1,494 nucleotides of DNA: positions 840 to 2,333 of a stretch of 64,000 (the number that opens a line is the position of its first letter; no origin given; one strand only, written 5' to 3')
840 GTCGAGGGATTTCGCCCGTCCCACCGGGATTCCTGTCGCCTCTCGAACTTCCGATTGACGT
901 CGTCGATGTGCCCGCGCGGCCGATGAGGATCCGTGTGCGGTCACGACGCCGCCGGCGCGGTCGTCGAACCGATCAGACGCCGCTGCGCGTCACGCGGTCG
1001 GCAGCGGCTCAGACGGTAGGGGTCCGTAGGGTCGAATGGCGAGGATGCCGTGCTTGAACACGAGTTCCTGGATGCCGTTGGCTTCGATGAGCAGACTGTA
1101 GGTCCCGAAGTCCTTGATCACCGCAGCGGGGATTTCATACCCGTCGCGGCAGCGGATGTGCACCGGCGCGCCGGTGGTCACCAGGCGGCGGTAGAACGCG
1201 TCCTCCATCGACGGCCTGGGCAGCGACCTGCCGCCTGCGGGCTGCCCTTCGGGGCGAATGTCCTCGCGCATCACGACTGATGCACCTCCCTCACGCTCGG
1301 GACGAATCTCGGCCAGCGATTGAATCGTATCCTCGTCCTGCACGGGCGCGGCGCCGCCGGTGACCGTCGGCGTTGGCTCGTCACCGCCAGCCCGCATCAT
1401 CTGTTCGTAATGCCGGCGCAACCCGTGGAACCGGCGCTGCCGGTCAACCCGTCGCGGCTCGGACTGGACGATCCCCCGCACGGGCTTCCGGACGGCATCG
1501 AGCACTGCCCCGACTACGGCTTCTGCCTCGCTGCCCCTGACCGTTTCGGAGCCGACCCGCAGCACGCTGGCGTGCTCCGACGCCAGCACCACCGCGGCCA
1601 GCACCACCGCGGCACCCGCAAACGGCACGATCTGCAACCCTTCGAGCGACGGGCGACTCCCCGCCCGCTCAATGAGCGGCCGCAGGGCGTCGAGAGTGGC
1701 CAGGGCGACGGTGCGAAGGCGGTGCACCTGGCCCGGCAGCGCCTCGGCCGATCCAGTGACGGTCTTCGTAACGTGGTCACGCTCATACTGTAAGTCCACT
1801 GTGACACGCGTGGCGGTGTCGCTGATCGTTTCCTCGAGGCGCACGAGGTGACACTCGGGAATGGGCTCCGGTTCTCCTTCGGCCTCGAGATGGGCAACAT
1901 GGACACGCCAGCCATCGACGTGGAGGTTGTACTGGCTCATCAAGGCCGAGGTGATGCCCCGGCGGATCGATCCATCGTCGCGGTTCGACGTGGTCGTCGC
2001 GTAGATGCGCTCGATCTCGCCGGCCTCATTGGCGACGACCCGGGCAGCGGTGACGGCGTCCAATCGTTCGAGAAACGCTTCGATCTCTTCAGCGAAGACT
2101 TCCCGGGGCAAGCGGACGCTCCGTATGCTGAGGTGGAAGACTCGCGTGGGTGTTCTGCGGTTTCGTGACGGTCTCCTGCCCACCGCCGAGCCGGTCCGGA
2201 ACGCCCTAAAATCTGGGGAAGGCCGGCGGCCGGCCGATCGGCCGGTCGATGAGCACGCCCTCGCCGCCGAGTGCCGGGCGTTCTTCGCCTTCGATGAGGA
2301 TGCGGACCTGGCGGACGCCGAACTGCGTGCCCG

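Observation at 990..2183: Hfq Sm-domain at the C-terminus of an open 397-codon frame. Possible Hfq with a ~300-aa N-terminal extension, in a ligA–GerMN–hfq arrangement.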

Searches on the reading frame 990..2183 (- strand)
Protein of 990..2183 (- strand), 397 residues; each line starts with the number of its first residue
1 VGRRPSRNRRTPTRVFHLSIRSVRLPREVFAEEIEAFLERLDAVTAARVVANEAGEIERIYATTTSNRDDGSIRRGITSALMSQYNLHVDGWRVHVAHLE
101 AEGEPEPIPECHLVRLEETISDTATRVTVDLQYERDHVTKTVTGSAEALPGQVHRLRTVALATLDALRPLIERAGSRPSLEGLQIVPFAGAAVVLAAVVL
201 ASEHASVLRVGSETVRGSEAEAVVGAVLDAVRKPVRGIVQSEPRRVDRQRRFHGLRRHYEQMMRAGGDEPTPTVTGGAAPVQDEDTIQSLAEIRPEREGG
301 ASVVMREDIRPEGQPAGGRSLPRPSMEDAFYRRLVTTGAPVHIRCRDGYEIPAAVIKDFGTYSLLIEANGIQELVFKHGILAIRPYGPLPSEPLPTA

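Call 3: search_protein_families(library=pfam, proteins=[window:990-2183:-], max_evalue=1)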
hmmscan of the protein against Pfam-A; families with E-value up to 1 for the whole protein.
window:990-2183:- (397 aa): 1 family
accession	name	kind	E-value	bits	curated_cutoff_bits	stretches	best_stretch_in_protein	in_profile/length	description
PF17209.9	Hfq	-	1.5e-05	24.9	27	1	328-386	3-60/64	Hfq protein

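Call 4: search_protein_families(library=ncbifam, proteins=[window:990-2183:-], max_evalue=1)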
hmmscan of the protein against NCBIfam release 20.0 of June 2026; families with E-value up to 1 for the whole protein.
window:990-2183:- (397 aa): 3 families
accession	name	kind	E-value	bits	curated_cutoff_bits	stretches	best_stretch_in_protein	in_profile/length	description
TIGR02383.1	Hfq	equivalog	0.0001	22.1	61.7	1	327-383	4-59/61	RNA chaperone Hfq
NF001602.0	PRK00395.1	equivalog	0.0016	18.2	95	1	325-388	6-67/79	RNA chaperone Hfq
NF010691.0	PRK14091.1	equivalog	0.011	15.3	270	1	325-389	22-85/176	RNA chaperone Hfq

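Call 5: find_homologous_proteins(query=window:990-2183:-, max_evalue=0.001)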
Query window:990-2183:- (397 aa): 243 proteins with E <= 0.001 among 8000 candidates; the best 120 are listed.
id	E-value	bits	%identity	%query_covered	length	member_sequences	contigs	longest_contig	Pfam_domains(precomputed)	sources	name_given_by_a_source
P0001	6.1e-238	807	100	94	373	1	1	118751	-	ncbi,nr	ncbi:MAG: hypothetical protein QN178_02470 [Armatimonadota bacterium]|nr:hypothetical protein [Armat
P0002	2.6e-196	671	80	95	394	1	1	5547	-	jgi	jgi:sRNA-binding regulator protein Hfq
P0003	2.6e-171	588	75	93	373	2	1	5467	PF17209.10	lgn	-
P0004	2.6e-170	585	71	94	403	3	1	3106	-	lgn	-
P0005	3.8e-169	581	74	93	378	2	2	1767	-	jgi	jgi:sRNA-binding regulator protein Hfq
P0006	1.5e-167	576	70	94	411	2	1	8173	-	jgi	jgi:sRNA-binding regulator protein Hfq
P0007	8.3e-167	573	70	94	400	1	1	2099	-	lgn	-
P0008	2.0e-166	572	71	94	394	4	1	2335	-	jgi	-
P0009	1.1e-165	570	67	93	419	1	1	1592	-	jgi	jgi:sRNA-binding regulator protein Hfq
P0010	1.3e-165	569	71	94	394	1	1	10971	-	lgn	-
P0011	1.3e-158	546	65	93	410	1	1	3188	-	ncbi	-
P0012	8.2e-157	541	68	93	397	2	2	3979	-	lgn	-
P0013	9.0e-157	540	67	93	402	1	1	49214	-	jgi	jgi:sRNA-binding regulator protein Hfq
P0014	9.3e-155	534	66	93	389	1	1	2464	PF17209.10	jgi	jgi:sRNA-binding regulator protein Hfq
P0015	3.4e-153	529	64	93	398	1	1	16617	-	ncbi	ncbi:MAG: hypothetical protein ACT4P5_01240 [Armatimonadota bacterium]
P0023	1.5e-145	503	66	93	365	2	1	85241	PF17209.10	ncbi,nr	ncbi:MAG: hypothetical protein RDU83_11210 [bacterium]|nr:hypothetical protein [bacterium]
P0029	1.8e-143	497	70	60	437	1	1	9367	PF17209.10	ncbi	-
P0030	1.8e-143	497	64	93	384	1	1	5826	PF17209.10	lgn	-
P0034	5.1e-142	492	63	93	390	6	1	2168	PF17209.10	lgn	-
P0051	3.6e-137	476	63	93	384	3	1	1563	PF17209.10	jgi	-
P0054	1.4e-136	474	62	94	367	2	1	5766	PF17209.10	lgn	-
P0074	5.9e-113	396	50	93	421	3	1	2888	PF17209.10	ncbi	-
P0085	9.2e-93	330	47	92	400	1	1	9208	PF17209.10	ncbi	-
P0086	2.3e-92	328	47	92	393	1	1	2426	PF17209.10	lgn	-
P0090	8.7e-92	327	46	93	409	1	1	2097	PF17209.10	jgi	-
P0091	1.9e-91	325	45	93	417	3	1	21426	PF17209.10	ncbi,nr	ncbi:MAG TPA: hypothetical protein VGR25_06695 [bacterium]|nr:hypothetical protein [bacterium]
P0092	3.4e-91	325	46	91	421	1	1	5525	PF17209.10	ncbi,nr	ncbi:MAG: RNA chaperone Hfq [Armatimonadetes bacterium]|nr:RNA chaperone Hfq [Armatimonadota bacteri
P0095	1.2e-90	323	45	93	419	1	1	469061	PF17209.10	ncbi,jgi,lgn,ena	-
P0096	7.0e-90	320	47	92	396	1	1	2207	PF17209.10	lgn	-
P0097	6.7e-89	317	45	92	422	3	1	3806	PF17209.10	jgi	-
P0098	1.1e-88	316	45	92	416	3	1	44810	PF17209.10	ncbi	-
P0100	3.8e-88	315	50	60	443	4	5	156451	PF17209.10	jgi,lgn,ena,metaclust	metaclust:\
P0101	2.8e-87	312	45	92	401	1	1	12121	PF17209.10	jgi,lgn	jgi:sRNA-binding regulator protein Hfq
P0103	1.9e-85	306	51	60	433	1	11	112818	PF17209.10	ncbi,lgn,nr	ncbi:MAG: RNA chaperone Hfq [Armatimonadota bacterium]|nr:RNA chaperone Hfq [Armatimonadota bacteriu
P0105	2.7e-84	302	43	93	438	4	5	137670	PF17209.10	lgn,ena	-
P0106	6.5e-83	297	44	91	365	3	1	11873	PF17209.10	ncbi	-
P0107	1.5e-82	296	45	91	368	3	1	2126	PF17209.10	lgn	-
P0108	2.3e-82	296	47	95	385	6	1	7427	PF17209.10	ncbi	-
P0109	1.8e-81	293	46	91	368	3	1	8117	PF17209.10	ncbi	-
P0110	2.7e-81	292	45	91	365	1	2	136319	PF17209.10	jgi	-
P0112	4.5e-81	291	45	91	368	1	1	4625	PF17209.10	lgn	-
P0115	1.9e-80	289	46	71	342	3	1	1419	PF17209.10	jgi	jgi:sRNA-binding regulator protein Hfq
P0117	2.2e-80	289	45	91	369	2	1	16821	PF17209.10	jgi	jgi:sRNA-binding regulator protein Hfq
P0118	4.5e-80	288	44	91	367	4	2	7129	PF17209.10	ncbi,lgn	-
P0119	7.0e-80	287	46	91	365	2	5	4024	PF17209.10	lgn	-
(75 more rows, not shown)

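Call 15: search_solved_structures(query=A3, max_evalue=1, show_alignments=2)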
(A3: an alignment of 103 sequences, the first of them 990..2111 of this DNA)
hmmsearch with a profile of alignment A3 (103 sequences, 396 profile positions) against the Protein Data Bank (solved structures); distinct sequences matched with E-value up to 1: 35.
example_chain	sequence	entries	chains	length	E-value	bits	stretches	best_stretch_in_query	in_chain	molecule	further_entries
4y91_A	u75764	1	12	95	2.9e-06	30.2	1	320-388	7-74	RNA-binding protein Hfq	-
6gwk_A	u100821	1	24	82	2.9e-05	26.9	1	320-389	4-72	RNA-binding protein Hfq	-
3ahu_A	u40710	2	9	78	5.3e-05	26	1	324-389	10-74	Protein hfq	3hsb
7oh8_A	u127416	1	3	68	0.00014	24.6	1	325-388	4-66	RNA-binding protein Hfq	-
4nl2_D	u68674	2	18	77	0.00016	24.5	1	324-390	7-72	Protein hfq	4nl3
4noy_D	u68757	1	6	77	0.00024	23.9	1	324-390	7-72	Protein Hfq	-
7og8_A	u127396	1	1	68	0.00043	23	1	325-388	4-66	RNA-binding protein Hfq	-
7ogw_A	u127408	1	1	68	0.00067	22.4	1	325-388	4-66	RNA-binding protein Hfq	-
5dy9_A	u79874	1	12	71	0.004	19.8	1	316-382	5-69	Hfq-like protein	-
8p91_A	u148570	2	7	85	0.0048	19.6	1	324-390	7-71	RNA-binding protein Hfq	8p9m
9lu5_T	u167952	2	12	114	0.005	19.5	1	317-393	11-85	RNA-binding protein Hfq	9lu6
2qtx_A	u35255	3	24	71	0.008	18.8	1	316-379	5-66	Uncharacterized protein MJ1435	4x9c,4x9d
1hk9_A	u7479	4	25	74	0.0091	18.7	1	322-391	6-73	PROTEIN HFQ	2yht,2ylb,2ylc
4pno_A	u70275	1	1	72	0.01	18.5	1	322-391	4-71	RNA-binding protein Hfq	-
2y90_A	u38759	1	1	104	0.011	18.4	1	322-393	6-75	PROTEIN HFQ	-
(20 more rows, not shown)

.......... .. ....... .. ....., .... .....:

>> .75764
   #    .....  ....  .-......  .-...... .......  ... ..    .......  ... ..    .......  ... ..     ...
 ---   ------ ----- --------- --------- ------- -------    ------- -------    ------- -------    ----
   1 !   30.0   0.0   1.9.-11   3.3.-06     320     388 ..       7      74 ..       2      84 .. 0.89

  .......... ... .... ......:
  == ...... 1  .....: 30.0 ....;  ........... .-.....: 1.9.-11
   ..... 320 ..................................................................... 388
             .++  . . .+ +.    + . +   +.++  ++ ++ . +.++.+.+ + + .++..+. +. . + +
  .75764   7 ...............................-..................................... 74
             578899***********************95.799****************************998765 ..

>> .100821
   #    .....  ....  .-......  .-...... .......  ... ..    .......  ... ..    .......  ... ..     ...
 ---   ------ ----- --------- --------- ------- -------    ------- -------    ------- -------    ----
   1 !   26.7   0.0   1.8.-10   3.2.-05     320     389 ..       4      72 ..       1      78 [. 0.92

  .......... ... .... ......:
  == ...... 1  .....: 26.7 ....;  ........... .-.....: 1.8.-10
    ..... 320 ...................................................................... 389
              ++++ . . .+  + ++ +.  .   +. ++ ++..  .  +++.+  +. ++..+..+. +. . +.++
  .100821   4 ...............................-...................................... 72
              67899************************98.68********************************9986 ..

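Call 18: find_related_loci(query=A3, collection=genome_contigs, flank=6000)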
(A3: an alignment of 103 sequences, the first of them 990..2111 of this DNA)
Query A3 (373 aa) in genome_contigs; peptide patterns used: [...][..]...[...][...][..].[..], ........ (x = any residue, [..] = any of these).
137 stretches matched a pattern; 50 encode a relative of the query (tblastn E <= 1e-3); 49 distinct loci.
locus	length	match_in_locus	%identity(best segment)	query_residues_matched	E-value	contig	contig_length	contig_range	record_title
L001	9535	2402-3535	65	1-368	6e-154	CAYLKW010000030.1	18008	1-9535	MAG TPA_asm: uncultured bacterium isolate SRP257756_co1_1 genome assembly, contig: NODE_2616_length_18008_cov_12.056704,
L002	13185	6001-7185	64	1-370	1e-153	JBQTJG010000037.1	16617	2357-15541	MAG: Armatimonadota bacterium isolate SAR307 c_000000138356, whole genome shotgun sequence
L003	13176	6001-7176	68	1-369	9e-153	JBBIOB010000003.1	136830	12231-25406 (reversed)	MAG: Armatimonadota bacterium isolate ESF170215_bin_27 NODE_99_length_136830_cov_3.20201, whole genome shotgun sequence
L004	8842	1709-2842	65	1-368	7e-153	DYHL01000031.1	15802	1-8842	MAG TPA_asm: Candidatus Nitrosymbiomonas sp. isolate DR5_67_8 Afr_mines_DR5_610_length_15802_cov_2_998095, whole genome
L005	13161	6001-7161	64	1-372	3e-151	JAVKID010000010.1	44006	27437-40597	MAG: Candidatus Fervidifonticultor octavus isolate JZ-2_201709_bins_164 JZ-2_201709_bins_164_scaffold_10, whole genome s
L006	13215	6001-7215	59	1-371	6e-148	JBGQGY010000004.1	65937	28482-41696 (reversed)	MAG: bacterium isolate OBJ2_061818_090_16 k141_230102_length_65937_cov_21.8787, whole genome shotgun sequence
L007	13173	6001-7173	61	1-368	1e-147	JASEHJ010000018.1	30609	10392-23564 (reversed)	MAG: bacterium isolate Yes70-20 NODE_18_length_30609_cov_5.909897, whole genome shotgun sequence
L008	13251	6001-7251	59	3-373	5e-147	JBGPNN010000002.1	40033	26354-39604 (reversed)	MAG: bacterium isolate OBJ_0618_7090110_213 k141_373205_length_40033_cov_16.9318, whole genome shotgun sequence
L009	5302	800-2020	59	1-369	5e-144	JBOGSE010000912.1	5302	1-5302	MAG: bacterium isolate M3-S_metawrap_bin.18 k127_859474, whole genome shotgun sequence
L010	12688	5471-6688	62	1-372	2e-136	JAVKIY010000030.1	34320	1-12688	MAG: Candidatus Fervidifonticultor tertius isolate JZ-2_201907_bins_90 JZ-2_201907_bins_90_scaffold_30, whole genome sho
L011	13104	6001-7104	61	1-369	4e-135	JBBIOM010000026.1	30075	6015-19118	MAG: Armatimonadota bacterium isolate EPS170215_bin_28 NODE_1209_length_30075_cov_31.769720, whole genome shotgun sequen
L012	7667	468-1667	60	1-368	2e-134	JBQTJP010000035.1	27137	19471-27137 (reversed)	MAG: Armatimonadota bacterium isolate SAR42 c_000000304876, whole genome shotgun sequence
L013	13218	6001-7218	57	1-369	5e-125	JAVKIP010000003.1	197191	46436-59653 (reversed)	MAG: Candidatus Fervidifonticultor secundus isolate JZ-2_201808_bins_221 JZ-2_201808_bins_221_scaffold_3, whole genome s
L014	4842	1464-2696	53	1-373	6e-124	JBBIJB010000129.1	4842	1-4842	MAG: Armatimonadota bacterium isolate FAS170219_bin_152 NODE_14215_length_4842_cov_4.912889, whole genome shotgun sequen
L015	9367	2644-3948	70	1-371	9e-104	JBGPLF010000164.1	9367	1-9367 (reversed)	MAG: bacterium isolate OBJ_0618_7090110_269 k141_4005999_length_9367_cov_9.0000, whole genome shotgun sequence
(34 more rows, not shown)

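Call 31: predict_structure(alignment_id=A3)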
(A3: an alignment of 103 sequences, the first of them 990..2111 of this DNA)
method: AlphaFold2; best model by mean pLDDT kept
length: 373 residues; sequences in the alignment: 103
mean_pLDDT: 84.6   pTM: 0.50
mean pLDDT of the five models: 84.6, 84.1, 83.7, 83.5, 83.3
residues with pLDDT >= 90: 235; 70-90: 56; 50-70: 43; < 50: 39
segments of 3 or more residues with pLDDT < 50: 215-219, 244-248, 250-254, 258-260, 274-281, 283-286, 288-290, 292-294
pLDDT, mean of each block of 10 residues (from residue 1): 83 96 94 94 91 96 90 76 92 97 98 96 94 98 95 96 97 92 94 97 95 53 73 85 52 47 63 48 46 59 90 97 95 97 97 96 84 49
secondary structure, 60 per line:
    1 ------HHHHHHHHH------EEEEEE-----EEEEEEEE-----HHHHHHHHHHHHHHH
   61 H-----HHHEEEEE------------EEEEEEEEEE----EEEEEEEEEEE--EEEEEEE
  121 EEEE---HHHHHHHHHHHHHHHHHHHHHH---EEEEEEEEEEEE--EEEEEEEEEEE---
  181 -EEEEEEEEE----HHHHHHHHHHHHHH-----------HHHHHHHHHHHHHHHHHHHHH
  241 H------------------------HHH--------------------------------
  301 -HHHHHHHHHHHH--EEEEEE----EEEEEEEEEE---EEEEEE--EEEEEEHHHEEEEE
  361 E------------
elements in order: H7-15 E22-27 E33-40 H46-61 E70-74 E87-96 E101-111 E114-124 H128-149 E153-164 E167-177 E182-190 H195-208 H220-241 H302-313 E316-321 E326-335 E339-344 E347-352 E356-361

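Call 62: fold_search(model_id=the predicted structure, library=pdb)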
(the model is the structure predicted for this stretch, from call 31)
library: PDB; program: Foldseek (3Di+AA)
matches with E <= 10: 1559; with E <= 0.001: 74
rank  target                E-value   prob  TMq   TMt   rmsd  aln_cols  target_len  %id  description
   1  3hps_B                2.8e-05  1.00  0.25  0.17  17.6       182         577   15  Crystal structure of Mycobacterium tuberculosis LeuA complexed with ketoisocaproate (KIC) (released 2010-05-19)
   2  1sr9_B                3.7e-05  1.00  0.24  0.16  17.5       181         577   14  Crystal Structure of LeuA from Mycobacterium tuberculosis (released 2004-05-18)
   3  6gwk_L                7.4e-05  1.00  0.17  0.86   1.0        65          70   26  The crystal structure of Hfq from Caulobacter crescentus (released 2019-05-22)
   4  6gwk_R                8.3e-05  1.00  0.17  0.84   1.1        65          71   26  The crystal structure of Hfq from Caulobacter crescentus (released 2019-05-22)
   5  7oh8_A                9.3e-05  1.00  0.17  0.89   0.9        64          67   25  R17A mutant of Hfq protein from Neisseria meningitidis (released 2022-06-01)
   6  4noy_F                9.3e-05  1.00  0.18  0.84   4.4        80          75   21  Crystal structure of Listeria monocytogenes Hfq F43W (released 2014-09-10)
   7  6gwk_X                1.1e-04  1.00  0.17  0.89   1.1        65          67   26  The crystal structure of Hfq from Caulobacter crescentus (released 2019-05-22)
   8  6gwk_E                1.2e-04  1.00  0.17  0.90   1.0        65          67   26  The crystal structure of Hfq from Caulobacter crescentus (released 2019-05-22)
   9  6gwk_M                1.2e-04  1.00  0.17  0.91   1.0        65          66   26  The crystal structure of Hfq from Caulobacter crescentus (released 2019-05-22)
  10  1hk9_D                1.2e-04  1.00  0.17  0.90   1.0        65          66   28  Crystal structure of the Hfq protein from Escherichia coli (released 2003-07-24)
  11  4nl3_B                1.2e-04  1.00  0.17  0.86   4.6        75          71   21  Crystal Structure of Listeria monocytogenes Hfq in complex with U6 RNA (released 2014-09-10)
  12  4y91_F                1.2e-04  1.00  0.17  0.82   3.1        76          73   24  Crystal Structure of a Thermotoga maritima Hfq homolog (released 2016-03-16)
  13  4nl3_A                1.4e-04  1.00  0.17  0.86   1.4        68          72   20  Crystal Structure of Listeria monocytogenes Hfq in complex with U6 RNA (released 2014-09-10)
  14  4nl2_C                1.4e-04  1.00  0.19  0.86   2.4        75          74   20  Crystal Structure of Listeria monocytogenes Hfq (released 2014-09-10)
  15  3fig_A                1.4e-04  1.00  0.23  0.16   4.5       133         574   18  Crystal Structure of Leucine-bound LeuA from Mycobacterium tuberculosis (released 2008-12-23)
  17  6gwk_B                1.5e-04  1.00  0.18  0.80   3.5        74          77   27  The crystal structure of Hfq from Caulobacter crescentus (released 2019-05-22)
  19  6gwk_C                1.6e-04  1.00  0.17  0.87   1.0        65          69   26  The crystal structure of Hfq from Caulobacter crescentus (released 2019-05-22)
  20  3hsb_B                1.7e-04  1.00  0.17  0.88   1.5        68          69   24  Crystal structure of YmaH (Hfq) from Bacillus subtilis in complex with an RNA aptamer (released 2010-06-23)
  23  3hsb_A                2.0e-04  1.00  0.17  0.91   1.4        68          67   24  Crystal structure of YmaH (Hfq) from Bacillus subtilis in complex with an RNA aptamer (released 2010-06-23)
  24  6gwk_H                2.0e-04  1.00  0.18  0.80   3.6        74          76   27  The crystal structure of Hfq from Caulobacter crescentus (released 2019-05-22)
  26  1hk9_A                2.1e-04  1.00  0.17  0.92   1.1        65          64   28  Crystal structure of the Hfq protein from Escherichia coli (released 2003-07-24)
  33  4y91_B                2.5e-04  1.00  0.17  0.90   1.2        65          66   26  Crystal Structure of a Thermotoga maritima Hfq homolog (released 2016-03-16)
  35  6gwk_F                2.6e-04  1.00  0.17  0.88   1.1        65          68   26  The crystal structure of Hfq from Caulobacter crescentus (released 2019-05-22)
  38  1hk9_E                2.6e-04  1.00  0.17  0.88   1.0        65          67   28  Crystal structure of the Hfq protein from Escherichia coli (released 2003-07-24)
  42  6gwk_A                2.9e-04  1.00  0.16  0.93   0.9        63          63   25  The crystal structure of Hfq from Caulobacter crescentus (released 2019-05-22)
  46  6gwk_S                3.1e-04  1.00  0.16  0.93   1.0        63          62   25  The crystal structure of Hfq from Caulobacter crescentus (released 2019-05-22)
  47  4y91_A                3.1e-04  1.00  0.17  0.90   1.2        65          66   26  Crystal Structure of a Thermotoga maritima Hfq homolog (released 2016-03-16)
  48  4y91_C                3.1e-04  1.00  0.17  0.91   1.2        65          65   26  Crystal Structure of a Thermotoga maritima Hfq homolog (released 2016-03-16)
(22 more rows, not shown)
